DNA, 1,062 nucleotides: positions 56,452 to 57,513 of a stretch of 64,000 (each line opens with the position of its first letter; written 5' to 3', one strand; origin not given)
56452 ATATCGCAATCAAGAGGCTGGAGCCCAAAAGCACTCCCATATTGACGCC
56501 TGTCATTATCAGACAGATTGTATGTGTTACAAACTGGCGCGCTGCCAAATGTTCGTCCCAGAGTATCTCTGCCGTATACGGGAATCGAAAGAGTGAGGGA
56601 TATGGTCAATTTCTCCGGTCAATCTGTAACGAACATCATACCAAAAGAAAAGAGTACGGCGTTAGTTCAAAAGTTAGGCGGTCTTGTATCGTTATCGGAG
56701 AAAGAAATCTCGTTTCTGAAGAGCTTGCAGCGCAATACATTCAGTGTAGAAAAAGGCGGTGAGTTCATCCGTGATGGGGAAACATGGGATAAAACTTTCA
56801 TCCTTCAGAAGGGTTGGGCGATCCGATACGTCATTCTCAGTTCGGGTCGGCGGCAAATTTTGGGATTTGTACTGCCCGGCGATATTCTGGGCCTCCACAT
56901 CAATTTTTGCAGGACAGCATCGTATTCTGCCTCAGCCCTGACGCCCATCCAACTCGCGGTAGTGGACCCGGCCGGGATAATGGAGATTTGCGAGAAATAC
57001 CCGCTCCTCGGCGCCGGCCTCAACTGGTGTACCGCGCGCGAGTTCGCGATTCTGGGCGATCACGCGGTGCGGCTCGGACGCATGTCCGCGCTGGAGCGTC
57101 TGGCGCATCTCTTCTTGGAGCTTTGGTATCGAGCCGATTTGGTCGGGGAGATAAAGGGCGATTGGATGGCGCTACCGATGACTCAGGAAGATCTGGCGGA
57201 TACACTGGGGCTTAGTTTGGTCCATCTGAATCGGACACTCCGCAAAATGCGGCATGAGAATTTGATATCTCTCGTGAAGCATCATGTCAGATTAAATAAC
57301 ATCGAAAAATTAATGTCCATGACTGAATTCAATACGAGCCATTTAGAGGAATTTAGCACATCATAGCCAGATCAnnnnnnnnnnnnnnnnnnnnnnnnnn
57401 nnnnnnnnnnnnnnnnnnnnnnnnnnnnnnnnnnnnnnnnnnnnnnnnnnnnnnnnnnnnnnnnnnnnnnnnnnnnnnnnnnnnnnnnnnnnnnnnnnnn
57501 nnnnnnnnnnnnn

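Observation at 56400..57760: AT-rich islet carrying a Crp/Fnr-family regulator convergent with an unknown 82-aa ORF: probable horizontally acquired regulatory cassette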

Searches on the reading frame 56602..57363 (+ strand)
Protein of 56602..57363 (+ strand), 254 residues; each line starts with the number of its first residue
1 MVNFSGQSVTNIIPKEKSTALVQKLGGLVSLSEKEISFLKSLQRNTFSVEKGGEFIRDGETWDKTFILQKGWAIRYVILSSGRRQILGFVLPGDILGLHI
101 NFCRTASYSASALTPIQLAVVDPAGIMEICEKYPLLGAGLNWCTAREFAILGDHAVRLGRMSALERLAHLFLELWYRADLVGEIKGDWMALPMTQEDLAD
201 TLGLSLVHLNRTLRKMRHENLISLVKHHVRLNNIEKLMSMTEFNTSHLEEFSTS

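Call 6: search_protein_families(library=pfam, proteins=[window:56602-57363:+], max_evalue=0.1)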
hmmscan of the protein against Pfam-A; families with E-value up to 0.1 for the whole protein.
window:56602-57363:+ (254 aa): 4 families
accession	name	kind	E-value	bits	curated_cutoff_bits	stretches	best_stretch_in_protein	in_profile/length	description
PF13545.12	HTH_Crp_2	-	3.6e-16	59.3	27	1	165-239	1-69/70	Crp-like helix-turn-helix domain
PF00027.35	cNMP_binding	-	1.1e-11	44.9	27.5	1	48-133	3-89/89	Cyclic nucleotide-binding domain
PF00325.26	Crp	-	2.7e-05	24.2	21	1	191-222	1-32/32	Bacterial regulatory proteins, crp family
PF01047.28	MarR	-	0.056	13.8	24.6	0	192-223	17-48/59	MarR family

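Call 7: search_protein_families(library=ncbifam, proteins=[window:56602-57363:+], max_evalue=0.1)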
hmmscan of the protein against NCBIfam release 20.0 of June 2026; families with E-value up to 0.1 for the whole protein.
window:56602-57363:+ (254 aa): 8 families
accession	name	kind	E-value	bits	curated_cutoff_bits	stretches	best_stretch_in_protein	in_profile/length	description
NF050806.1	TransRegFixKCaul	equivalog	7.1e-21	74.4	300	1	47-240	26-213/215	transcriptional regulator FixK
NF045989.1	TransRegFnrLRhodb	equivalog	2.6e-16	59.6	300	1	49-241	41-235/245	transcriptional regulator FnrL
NF008365.0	PRK11161.1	subfamily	1.2e-13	50.9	228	1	29-243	32-245/250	fumarate/nitrate reduction transcriptional regulator Fnr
NF052518.1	TransRegLdrP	equivalog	3e-05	24.1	300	1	56-236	11-183/195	transcriptional regulator LdrP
NF008732.0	PRK11753.1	equivalog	0.0096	15.4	266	1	38-223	19-202/214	cAMP-activated global transcriptional regulator CRP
NF053606.1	Sta1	subfamily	0.024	14.7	80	0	192-227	34-69/100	Sta1 family transcriptional regulator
NF041163.2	encap_f2b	equivalog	0.073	12.2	400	1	22-143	70-196/450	family 2B encapsulin nanocompartment shell protein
NF010499.0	PRK13918.1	equivalog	0.076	12.5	274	1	61-239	28-199/205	CRP/FNR family transcriptional regulator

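Call 13: find_homologous_proteins(query=window:56602-57363:+, max_evalue=1e-10)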
Query window:56602-57363:+ (254 aa): 291 proteins with E <= 1e-10 among 1419 candidates; the best 120 are listed.
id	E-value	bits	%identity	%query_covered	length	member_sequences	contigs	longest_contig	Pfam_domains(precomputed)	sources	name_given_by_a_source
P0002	6.3e-164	561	100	100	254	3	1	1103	PF13545.13,PF00027.36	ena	-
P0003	2.5e-95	337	61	96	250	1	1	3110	PF13545.13,PF00027.36,PF00325.27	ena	-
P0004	1.1e-94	334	61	96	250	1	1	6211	PF13545.13,PF00027.36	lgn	-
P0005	1.3e-93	331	61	96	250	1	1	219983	PF13545.13,PF00027.36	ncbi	-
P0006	2.3e-93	330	61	96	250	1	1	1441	PF13545.13,PF00027.36,PF00325.27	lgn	-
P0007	1.4e-91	324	60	95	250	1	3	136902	PF13545.13,PF00027.36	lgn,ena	-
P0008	2.0e-91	324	60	95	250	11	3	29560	PF13545.13,PF00027.36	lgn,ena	-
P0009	1.1e-90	321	59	96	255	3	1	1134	PF13545.13,PF00027.36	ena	-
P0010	1.5e-90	321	63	91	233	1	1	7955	PF13545.13,PF00027.36,PF00325.27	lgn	-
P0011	1.0e-89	318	58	96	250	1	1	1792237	PF13545.13,PF00027.36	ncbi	-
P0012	1.1e-89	318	58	96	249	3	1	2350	PF13545.13,PF00027.36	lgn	-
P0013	2.0e-89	317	59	95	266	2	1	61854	PF13545.13,PF00027.36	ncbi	-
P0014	2.9e-89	317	57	94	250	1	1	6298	PF13545.13,PF00027.36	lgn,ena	-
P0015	3.2e-89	316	59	95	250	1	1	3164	PF13545.13,PF00027.36,PF00325.27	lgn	-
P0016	3.9e-89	316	58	96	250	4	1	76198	PF13545.13,PF00027.36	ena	-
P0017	4.1e-89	316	59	96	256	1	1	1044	PF13545.13,PF00027.36,PF00325.27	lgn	-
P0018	4.6e-89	316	58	96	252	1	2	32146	PF13545.13,PF00027.36,PF00325.27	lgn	-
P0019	6.1e-89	316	58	96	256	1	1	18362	PF13545.13,PF00027.36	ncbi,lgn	ncbi:MAG: Crp/Fnr family transcriptional regulator [Pseudomonadota bacterium]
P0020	8.2e-89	315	59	95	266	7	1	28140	PF13545.13,PF00027.36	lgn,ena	-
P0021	9.9e-89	315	56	96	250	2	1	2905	PF13545.13,PF00027.36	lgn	-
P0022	1.1e-88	315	59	96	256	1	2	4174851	PF13545.13,PF00027.36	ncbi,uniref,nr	ncbi:Crp/Fnr family transcriptional regulator [Sulfitobacter aestuariivivens]|uniref:Crp/Fnr family 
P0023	6.0e-88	312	58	96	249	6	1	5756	PF13545.13,PF00027.36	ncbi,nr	ncbi:MAG: Crp/Fnr family transcriptional regulator [Anderseniella sp.]|nr:Crp/Fnr family transcripti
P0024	1.1e-87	311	59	96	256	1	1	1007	PF13545.13,PF00027.36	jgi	-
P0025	1.6e-87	311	57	94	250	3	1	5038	PF13545.13,PF00027.36,PF00325.27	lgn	-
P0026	3.4e-87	310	56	96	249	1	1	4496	PF13545.13,PF00027.36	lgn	-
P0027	2.0e-86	307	55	94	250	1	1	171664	PF13545.13,PF00027.36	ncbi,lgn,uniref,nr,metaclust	ncbi:Crp/Fnr family transcriptional regulator [Roseobacter sp. CCS2]|uniref:Crp/Fnr family transcrip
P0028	3.3e-86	307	56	97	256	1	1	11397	PF13545.13,PF00027.36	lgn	-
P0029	3.6e-86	307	57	96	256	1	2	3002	PF13545.13,PF00027.36,PF00325.27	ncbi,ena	-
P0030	3.7e-86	306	63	87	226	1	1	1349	PF13545.13,PF00027.36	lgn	-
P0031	7.7e-86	305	57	95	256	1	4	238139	PF13545.13,PF00027.36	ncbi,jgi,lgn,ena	jgi:CRP-like cAMP-binding protein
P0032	1.0e-85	305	63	87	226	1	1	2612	PF13545.13,PF00027.36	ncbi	-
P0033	1.3e-85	305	57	96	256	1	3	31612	PF13545.13,PF00027.36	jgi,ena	-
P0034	3.0e-85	304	57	96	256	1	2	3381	PF13545.13,PF00027.36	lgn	-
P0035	3.4e-85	303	56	94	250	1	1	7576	PF13545.13,PF00027.36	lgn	-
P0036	4.8e-85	303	57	94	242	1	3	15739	PF13545.13,PF00027.36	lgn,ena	-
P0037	7.1e-85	302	56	99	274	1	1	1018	PF13545.13,PF00027.36,PF00325.27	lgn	-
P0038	8.8e-85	302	56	96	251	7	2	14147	PF13545.13,PF00027.36,PF00325.27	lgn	-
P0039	1.1e-84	302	55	99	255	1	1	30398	PF13545.13,PF00027.36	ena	-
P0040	3.0e-84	300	54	94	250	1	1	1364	PF13545.13,PF00027.36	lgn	-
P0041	4.3e-84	300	54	94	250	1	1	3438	PF13545.13,PF00027.36,PF00325.27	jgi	jgi:CRP-like cAMP-binding protein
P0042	4.5e-84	300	55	94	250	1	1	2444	PF13545.13,PF00027.36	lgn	-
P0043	5.7e-84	299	57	96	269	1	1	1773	PF13545.13,PF00027.36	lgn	-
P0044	5.8e-84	299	56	96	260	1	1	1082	PF13545.13,PF00027.36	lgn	-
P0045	9.3e-84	299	54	96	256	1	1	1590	PF13545.13,PF00027.36,PF00325.27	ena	-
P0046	9.4e-84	299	52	96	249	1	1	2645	PF13545.13,PF00027.36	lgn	-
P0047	1.4e-83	298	58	91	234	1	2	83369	PF13545.13,PF00027.36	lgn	-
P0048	4.2e-83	296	55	99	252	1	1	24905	PF13545.13,PF00027.36,PF00325.27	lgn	-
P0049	5.4e-83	296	54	94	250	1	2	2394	PF13545.13,PF00027.36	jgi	-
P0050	6.0e-83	296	55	96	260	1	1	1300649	PF13545.13,PF00027.36,PF00325.27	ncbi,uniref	ncbi:Crp/Fnr family transcriptional regulator [Aestuariibius insulae]|uniref:Crp/Fnr family transcri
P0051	9.1e-83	295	59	87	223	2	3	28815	PF13545.13,PF00027.36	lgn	-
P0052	1.2e-82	295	55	96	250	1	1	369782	PF13545.13,PF00027.36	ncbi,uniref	ncbi:Crp/Fnr family transcriptional regulator [Aestuariibius sp. 2305UL40-4]|uniref:Crp/Fnr family t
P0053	1.3e-82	295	53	99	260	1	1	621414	PF13545.13,PF00027.36,PF00325.27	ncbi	-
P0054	4.0e-82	293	55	92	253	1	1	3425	PF13545.13,PF00027.36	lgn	-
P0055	4.3e-82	293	54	96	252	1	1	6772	PF13545.13,PF00027.36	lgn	-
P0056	5.9e-82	293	55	93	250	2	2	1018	PF13545.13,PF00027.36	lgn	-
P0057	6.6e-82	293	55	92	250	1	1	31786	PF12802.14,PF13545.13,PF00027.36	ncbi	-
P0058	9.4e-82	292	54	97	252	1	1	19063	PF13545.13,PF00027.36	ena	-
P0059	9.5e-82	292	55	94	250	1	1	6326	PF13545.13,PF00027.36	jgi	-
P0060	1.4e-81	291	59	87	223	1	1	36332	PF13545.13,PF00027.36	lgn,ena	-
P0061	2.3e-81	291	54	98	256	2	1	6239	PF13545.13,PF00027.36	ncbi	ncbi:MAG: Crp/Fnr family transcriptional regulator [Tateyamaria sp.]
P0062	3.5e-81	290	55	96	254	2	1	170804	PF13412.13,PF13545.13,PF00027.36,PF00325.27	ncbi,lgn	ncbi:MAG: Crp/Fnr family transcriptional regulator [Pseudomonadota bacterium]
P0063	3.9e-81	290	54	93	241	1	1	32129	PF13545.13,PF00027.36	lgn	-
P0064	1.8e-80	288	59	87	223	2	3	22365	PF13545.13,PF00027.36,PF00325.27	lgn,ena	-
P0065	4.3e-80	287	49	96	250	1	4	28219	PF13545.13,PF00027.36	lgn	-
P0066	6.3e-80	286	58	87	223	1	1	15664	PF13545.13,PF00027.36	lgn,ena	-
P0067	1.4e-79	285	58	84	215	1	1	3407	PF13545.13,PF00027.36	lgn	-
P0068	2.0e-78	281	55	94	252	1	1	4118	PF13545.13,PF00027.36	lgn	-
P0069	3.0e-78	281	52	95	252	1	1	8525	PF13545.13,PF00027.36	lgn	-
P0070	8.2e-78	279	58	87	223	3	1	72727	PF13545.13,PF00027.36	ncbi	-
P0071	1.3e-76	275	54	92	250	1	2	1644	PF13545.13,PF00027.36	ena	-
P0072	1.8e-76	275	52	95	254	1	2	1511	PF13545.13,PF00027.36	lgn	-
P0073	3.6e-76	274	52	94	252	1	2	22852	PF13412.13,PF13545.13,PF00027.36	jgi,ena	-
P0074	3.2e-75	271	50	95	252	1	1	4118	PF13545.13,PF00027.36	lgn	-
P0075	2.0e-73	265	49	93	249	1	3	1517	PF13412.13,PF13545.13,PF00027.36,PF00325.27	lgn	-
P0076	1.7e-70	255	47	96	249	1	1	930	PF13412.13,PF13545.13,PF00027.36,PF00325.27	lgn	-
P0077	3.4e-70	254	49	93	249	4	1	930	PF13545.13,PF00027.36,PF00325.27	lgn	-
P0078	6.1e-68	247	50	92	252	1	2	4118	PF13545.13,PF00027.36,PF00325.27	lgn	-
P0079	1.0e-66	243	48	93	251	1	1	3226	PF13545.13,PF00027.36,PF00325.27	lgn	-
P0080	2.0e-65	239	53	87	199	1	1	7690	PF13545.13,PF00027.36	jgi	-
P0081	5.5e-63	231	45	98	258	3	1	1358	PF13545.13,PF00027.36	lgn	-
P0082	7.1e-61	224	47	92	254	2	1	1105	PF13545.13,PF00027.36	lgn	-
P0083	3.8e-60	221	46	90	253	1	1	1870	PF13545.13,PF00027.36,PF00325.27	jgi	jgi:CRP-like cAMP-binding protein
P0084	4.0e-60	221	44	91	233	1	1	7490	PF12802.14,PF13545.13,PF00027.36,PF00325.27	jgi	jgi:CRP-like cAMP-binding protein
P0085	4.8e-57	211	43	94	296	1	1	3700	PF13545.13,PF00027.36,PF00325.27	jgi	jgi:CRP-like cAMP-binding protein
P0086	1.9e-56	209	43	92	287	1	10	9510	PF13545.13,PF00027.36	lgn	-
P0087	8.0e-56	207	45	90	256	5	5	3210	PF13545.13,PF00027.36,PF00325.27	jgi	jgi:CRP-like cAMP-binding protein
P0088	1.5e-55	206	45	90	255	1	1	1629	PF13545.13,PF00027.36,PF00325.27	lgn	-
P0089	3.3e-53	199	51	73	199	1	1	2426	PF13545.13,PF00027.36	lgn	-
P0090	5.4e-52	195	43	90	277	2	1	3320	PF13545.13,PF00027.36,PF00325.27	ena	-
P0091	7.1e-52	194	45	87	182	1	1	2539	PF13545.13,PF00325.27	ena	-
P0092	6.9e-51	191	43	91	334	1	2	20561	PF13545.13,PF00027.36,PF00325.27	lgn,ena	-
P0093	1.4e-50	190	42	90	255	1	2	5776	PF13545.13,PF00027.36,PF00325.27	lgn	-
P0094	5.0e-50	188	44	92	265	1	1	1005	PF13545.13,PF00027.36,PF00325.27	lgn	-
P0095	6.8e-50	188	40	92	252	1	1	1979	PF13545.13,PF00027.36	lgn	-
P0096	7.2e-50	188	42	96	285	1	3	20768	PF13545.13,PF00027.36,PF00325.27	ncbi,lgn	-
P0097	3.3e-49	185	43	91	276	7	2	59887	PF13545.13,PF00027.36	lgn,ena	-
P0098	3.9e-49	185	41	91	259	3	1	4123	PF13545.13,PF00027.36,PF00325.27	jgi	jgi:CRP-like cAMP-binding protein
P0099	1.2e-48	184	42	91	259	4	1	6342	PF13545.13,PF00027.36,PF00325.27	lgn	-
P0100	3.7e-48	182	39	93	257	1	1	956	PF13545.13,PF00027.36,PF00325.27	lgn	-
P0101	3.9e-48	182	41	96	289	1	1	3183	PF13545.13,PF00027.36,PF00325.27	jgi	jgi:CRP-like cAMP-binding protein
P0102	4.4e-48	182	41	91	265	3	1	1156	PF13545.13,PF00027.36,PF00325.27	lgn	-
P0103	5.7e-48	181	40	94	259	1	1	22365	PF13545.13,PF00027.36,PF00325.27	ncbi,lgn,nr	ncbi:MAG: Crp/Fnr family transcriptional regulator [Sneathiella sp.]|nr:Crp/Fnr family transcription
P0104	9.9e-48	181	41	91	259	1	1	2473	PF13545.13,PF00027.36,PF00325.27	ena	-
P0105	1.1e-47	180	43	90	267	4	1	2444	PF13545.13,PF00027.36,PF00325.27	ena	-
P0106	1.4e-47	180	42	90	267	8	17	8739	PF13545.13,PF00027.36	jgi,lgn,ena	jgi:CRP-like cAMP-binding protein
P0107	2.1e-47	180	41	90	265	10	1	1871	PF13545.13,PF00027.36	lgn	-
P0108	2.4e-47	179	41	91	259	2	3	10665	PF13545.13,PF00027.36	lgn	-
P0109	2.4e-47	179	41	87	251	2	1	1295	PF13545.13,PF00027.36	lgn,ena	-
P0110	2.4e-47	179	42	90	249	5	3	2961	PF13545.13,PF00027.36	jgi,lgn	jgi:CRP-like cAMP-binding protein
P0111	2.8e-47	179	41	91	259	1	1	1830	PF13545.13,PF00027.36,PF00325.27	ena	-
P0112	6.2e-47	178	40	90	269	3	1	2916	PF13545.13,PF00027.36,PF00325.27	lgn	-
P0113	7.8e-47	178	41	91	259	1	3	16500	PF13545.13,PF00027.36,PF00325.27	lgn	-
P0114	1.1e-46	177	40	98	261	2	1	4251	PF13545.13,PF00027.36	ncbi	-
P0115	1.2e-46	177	39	96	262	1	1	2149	PF13545.13,PF00027.36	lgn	-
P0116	2.0e-46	176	41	90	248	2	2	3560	PF13545.13,PF00027.36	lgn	-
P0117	3.2e-46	176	39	91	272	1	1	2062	PF13545.13,PF00027.36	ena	-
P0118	4.7e-46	175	39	91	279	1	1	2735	PF13545.13,PF00027.36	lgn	-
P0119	5.2e-46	175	42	90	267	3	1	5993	PF13545.13,PF00027.36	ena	-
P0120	1.2e-45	174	38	91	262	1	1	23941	PF13545.13,PF00027.36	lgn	-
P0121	1.4e-45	174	41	90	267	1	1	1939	PF13545.13,PF00027.36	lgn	-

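Call 32: find_encoding_contigs(protein=P0022, flank=4000, max_places=2)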
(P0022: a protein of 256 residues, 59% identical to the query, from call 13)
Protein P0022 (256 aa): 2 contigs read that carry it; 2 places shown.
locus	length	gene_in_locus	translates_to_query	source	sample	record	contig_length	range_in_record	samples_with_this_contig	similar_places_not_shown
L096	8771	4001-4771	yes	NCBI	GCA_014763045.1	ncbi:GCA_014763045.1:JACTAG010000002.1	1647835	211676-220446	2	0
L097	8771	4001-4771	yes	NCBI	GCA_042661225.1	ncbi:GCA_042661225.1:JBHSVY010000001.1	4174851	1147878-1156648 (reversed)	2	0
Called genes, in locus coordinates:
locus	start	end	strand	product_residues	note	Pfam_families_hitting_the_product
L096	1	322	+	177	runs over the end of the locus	PF02357:NusG, PF00467:KOW (faint)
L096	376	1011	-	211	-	PF06197:DUF998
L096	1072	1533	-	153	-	PF00376:MerR, PF13411:MerR_1, PF09278:MerR-DNA-bind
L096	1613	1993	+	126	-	PF00903:Glyoxalase, PF13468:Glyoxalase_3 (weak), PF13669:Glyoxalase_4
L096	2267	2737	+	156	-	PF03449:GreA_GreB_N, PF01272:GreA_GreB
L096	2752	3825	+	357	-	-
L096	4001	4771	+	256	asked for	PF00027:cNMP_binding, PF13545:HTH_Crp_2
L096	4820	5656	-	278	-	PF13442:Cytochrome_CBB3 (faint), PF00034:Cytochrom_C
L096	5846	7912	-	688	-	PF03453:MoeA_N, PF00994:MoCF_biosynth, PF03454:MoeA_C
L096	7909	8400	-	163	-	PF03205:MobB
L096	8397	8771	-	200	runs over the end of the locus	PF12804:NTP_transf_3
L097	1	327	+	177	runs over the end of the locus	PF02357:NusG, PF00467:KOW (faint)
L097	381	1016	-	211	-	PF06197:DUF998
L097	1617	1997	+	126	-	PF00903:Glyoxalase, PF13468:Glyoxalase_3 (weak), PF13669:Glyoxalase_4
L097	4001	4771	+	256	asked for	PF00027:cNMP_binding, PF13545:HTH_Crp_2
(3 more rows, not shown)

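Call 33: find_encoding_contigs(protein=P0005, flank=4000, max_places=2)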
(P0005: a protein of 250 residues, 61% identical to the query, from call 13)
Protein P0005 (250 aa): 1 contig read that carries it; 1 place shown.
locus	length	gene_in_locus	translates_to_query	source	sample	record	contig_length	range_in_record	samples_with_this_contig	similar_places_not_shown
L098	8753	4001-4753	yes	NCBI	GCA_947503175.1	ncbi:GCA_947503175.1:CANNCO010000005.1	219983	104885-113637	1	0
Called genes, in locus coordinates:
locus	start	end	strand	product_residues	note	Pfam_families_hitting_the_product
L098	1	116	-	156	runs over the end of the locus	PF05981:CreA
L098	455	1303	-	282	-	PF05239:PRC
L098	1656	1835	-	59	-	-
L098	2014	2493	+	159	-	-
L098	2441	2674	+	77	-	PF08085:Entericidin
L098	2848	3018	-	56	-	-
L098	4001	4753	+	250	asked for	PF00027:cNMP_binding, PF13545:HTH_Crp_2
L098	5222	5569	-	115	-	-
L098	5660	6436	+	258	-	PF08032:SpoU_sub_bind (weak), PF00588:SpoU_methylase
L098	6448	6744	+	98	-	-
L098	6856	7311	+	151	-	-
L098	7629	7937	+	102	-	PF13380:CoA_binding_2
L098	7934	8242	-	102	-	PF01503:PRA-PH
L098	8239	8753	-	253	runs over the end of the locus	PF00977:His_biosynth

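Call 34: find_encoding_contigs(protein=P0103, flank=4000, max_places=2)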
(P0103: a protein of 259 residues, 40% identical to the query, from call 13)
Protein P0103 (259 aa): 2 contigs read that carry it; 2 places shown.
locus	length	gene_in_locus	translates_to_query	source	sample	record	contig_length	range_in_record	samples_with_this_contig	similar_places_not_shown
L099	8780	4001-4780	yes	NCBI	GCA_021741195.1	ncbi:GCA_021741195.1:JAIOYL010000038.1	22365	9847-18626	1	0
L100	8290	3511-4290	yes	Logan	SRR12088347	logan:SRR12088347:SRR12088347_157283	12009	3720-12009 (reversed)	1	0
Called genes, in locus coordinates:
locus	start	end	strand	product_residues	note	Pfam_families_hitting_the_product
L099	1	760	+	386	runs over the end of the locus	PF06187:DUF993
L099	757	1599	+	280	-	PF01261:AP_endonuc_2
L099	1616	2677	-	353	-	PF09982:LpxR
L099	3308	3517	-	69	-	PF07311:Dodecin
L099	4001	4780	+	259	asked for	PF00027:cNMP_binding, PF13545:HTH_Crp_2, PF00325:Crp (faint)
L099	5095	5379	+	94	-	-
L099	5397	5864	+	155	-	-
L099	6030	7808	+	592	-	PF13522:GATase_6, PF13537:GATase_7, PF00733:Asn_synthase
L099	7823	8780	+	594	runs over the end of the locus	PF00583:Acetyltransf_1, PF13508:Acetyltransf_7, PF08445:FR47 (weak), PF02655:ATP-grasp_3 (faint), PF08443:RimK (weak), PF14397:ATPgrasp_ST (faint), PF02955:GSH-S_ATP (weak), PF07478:Dala_Dala_lig_C (faint)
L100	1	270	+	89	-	?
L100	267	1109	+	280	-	PF01261:AP_endonuc_2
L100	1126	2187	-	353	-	PF09982:LpxR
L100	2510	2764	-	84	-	-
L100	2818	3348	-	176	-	PF07311:Dodecin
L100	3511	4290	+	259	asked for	PF00027:cNMP_binding, PF13545:HTH_Crp_2, PF00325:Crp (faint)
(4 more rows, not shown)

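Call 68: find_encoding_contigs(protein=P0003, flank=4000, max_places=3)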
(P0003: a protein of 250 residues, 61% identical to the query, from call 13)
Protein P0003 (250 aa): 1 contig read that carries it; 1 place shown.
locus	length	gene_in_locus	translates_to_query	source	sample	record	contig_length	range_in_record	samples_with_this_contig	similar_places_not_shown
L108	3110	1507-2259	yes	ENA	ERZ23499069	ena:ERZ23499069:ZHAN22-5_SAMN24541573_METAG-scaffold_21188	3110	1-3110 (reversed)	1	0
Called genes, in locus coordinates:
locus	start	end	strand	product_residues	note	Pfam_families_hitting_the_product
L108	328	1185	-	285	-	PF00027:cNMP_binding, PF13545:HTH_Crp_2 (weak)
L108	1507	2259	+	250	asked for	PF00027:cNMP_binding, PF13545:HTH_Crp_2, PF00325:Crp (weak)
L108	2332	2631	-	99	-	-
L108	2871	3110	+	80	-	?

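Call 69: find_encoding_contigs(protein=P0010, flank=4000, max_places=3)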
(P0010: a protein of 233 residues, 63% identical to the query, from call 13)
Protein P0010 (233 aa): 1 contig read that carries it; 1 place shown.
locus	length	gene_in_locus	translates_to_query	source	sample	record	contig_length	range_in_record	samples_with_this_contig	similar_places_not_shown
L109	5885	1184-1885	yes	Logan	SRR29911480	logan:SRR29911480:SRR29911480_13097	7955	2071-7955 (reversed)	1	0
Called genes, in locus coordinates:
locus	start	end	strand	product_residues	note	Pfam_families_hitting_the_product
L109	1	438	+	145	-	?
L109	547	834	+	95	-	PF00830:Ribosomal_L28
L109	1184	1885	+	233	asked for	PF00027:cNMP_binding, PF13545:HTH_Crp_2, PF00325:Crp (weak)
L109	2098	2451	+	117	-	-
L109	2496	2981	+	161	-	PF04314:LpqE-like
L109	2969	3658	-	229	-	PF02146:SIR2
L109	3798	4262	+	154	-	PF01451:LMWPc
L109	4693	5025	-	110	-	-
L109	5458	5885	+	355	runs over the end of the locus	PF13489:Methyltransf_23 (faint), PF08003:Methyltransf_9 (weak), PF08241:Methyltransf_11, PF08242:Methyltransf_12, PF13649:Methyltransf_25, PF13847:Methyltransf_31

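Call 77: list_cluster_members(proteins=[P0001, window:56602-57363:+, window:58079-58870:-, window:55046-56389:+])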
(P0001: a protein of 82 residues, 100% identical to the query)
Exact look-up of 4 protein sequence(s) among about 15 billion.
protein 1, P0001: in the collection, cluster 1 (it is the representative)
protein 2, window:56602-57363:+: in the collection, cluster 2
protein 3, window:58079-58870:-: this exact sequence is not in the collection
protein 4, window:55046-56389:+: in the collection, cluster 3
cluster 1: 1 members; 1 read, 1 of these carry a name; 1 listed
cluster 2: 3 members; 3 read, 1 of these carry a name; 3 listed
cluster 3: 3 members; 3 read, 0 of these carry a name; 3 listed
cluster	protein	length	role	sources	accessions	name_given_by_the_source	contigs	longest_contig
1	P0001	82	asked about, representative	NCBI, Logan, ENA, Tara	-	strand:- start:235 stop:483 length:249 start_codon:yes stop_codon:yes gene_type:complete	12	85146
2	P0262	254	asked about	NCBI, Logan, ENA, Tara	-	strand:- start:954 stop:1718 length:765 start_codon:yes stop_codon:yes gene_type:complete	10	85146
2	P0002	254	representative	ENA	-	-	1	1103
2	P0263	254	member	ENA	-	-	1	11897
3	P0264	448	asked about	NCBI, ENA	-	-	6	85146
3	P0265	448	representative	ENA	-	-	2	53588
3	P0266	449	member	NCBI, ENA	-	-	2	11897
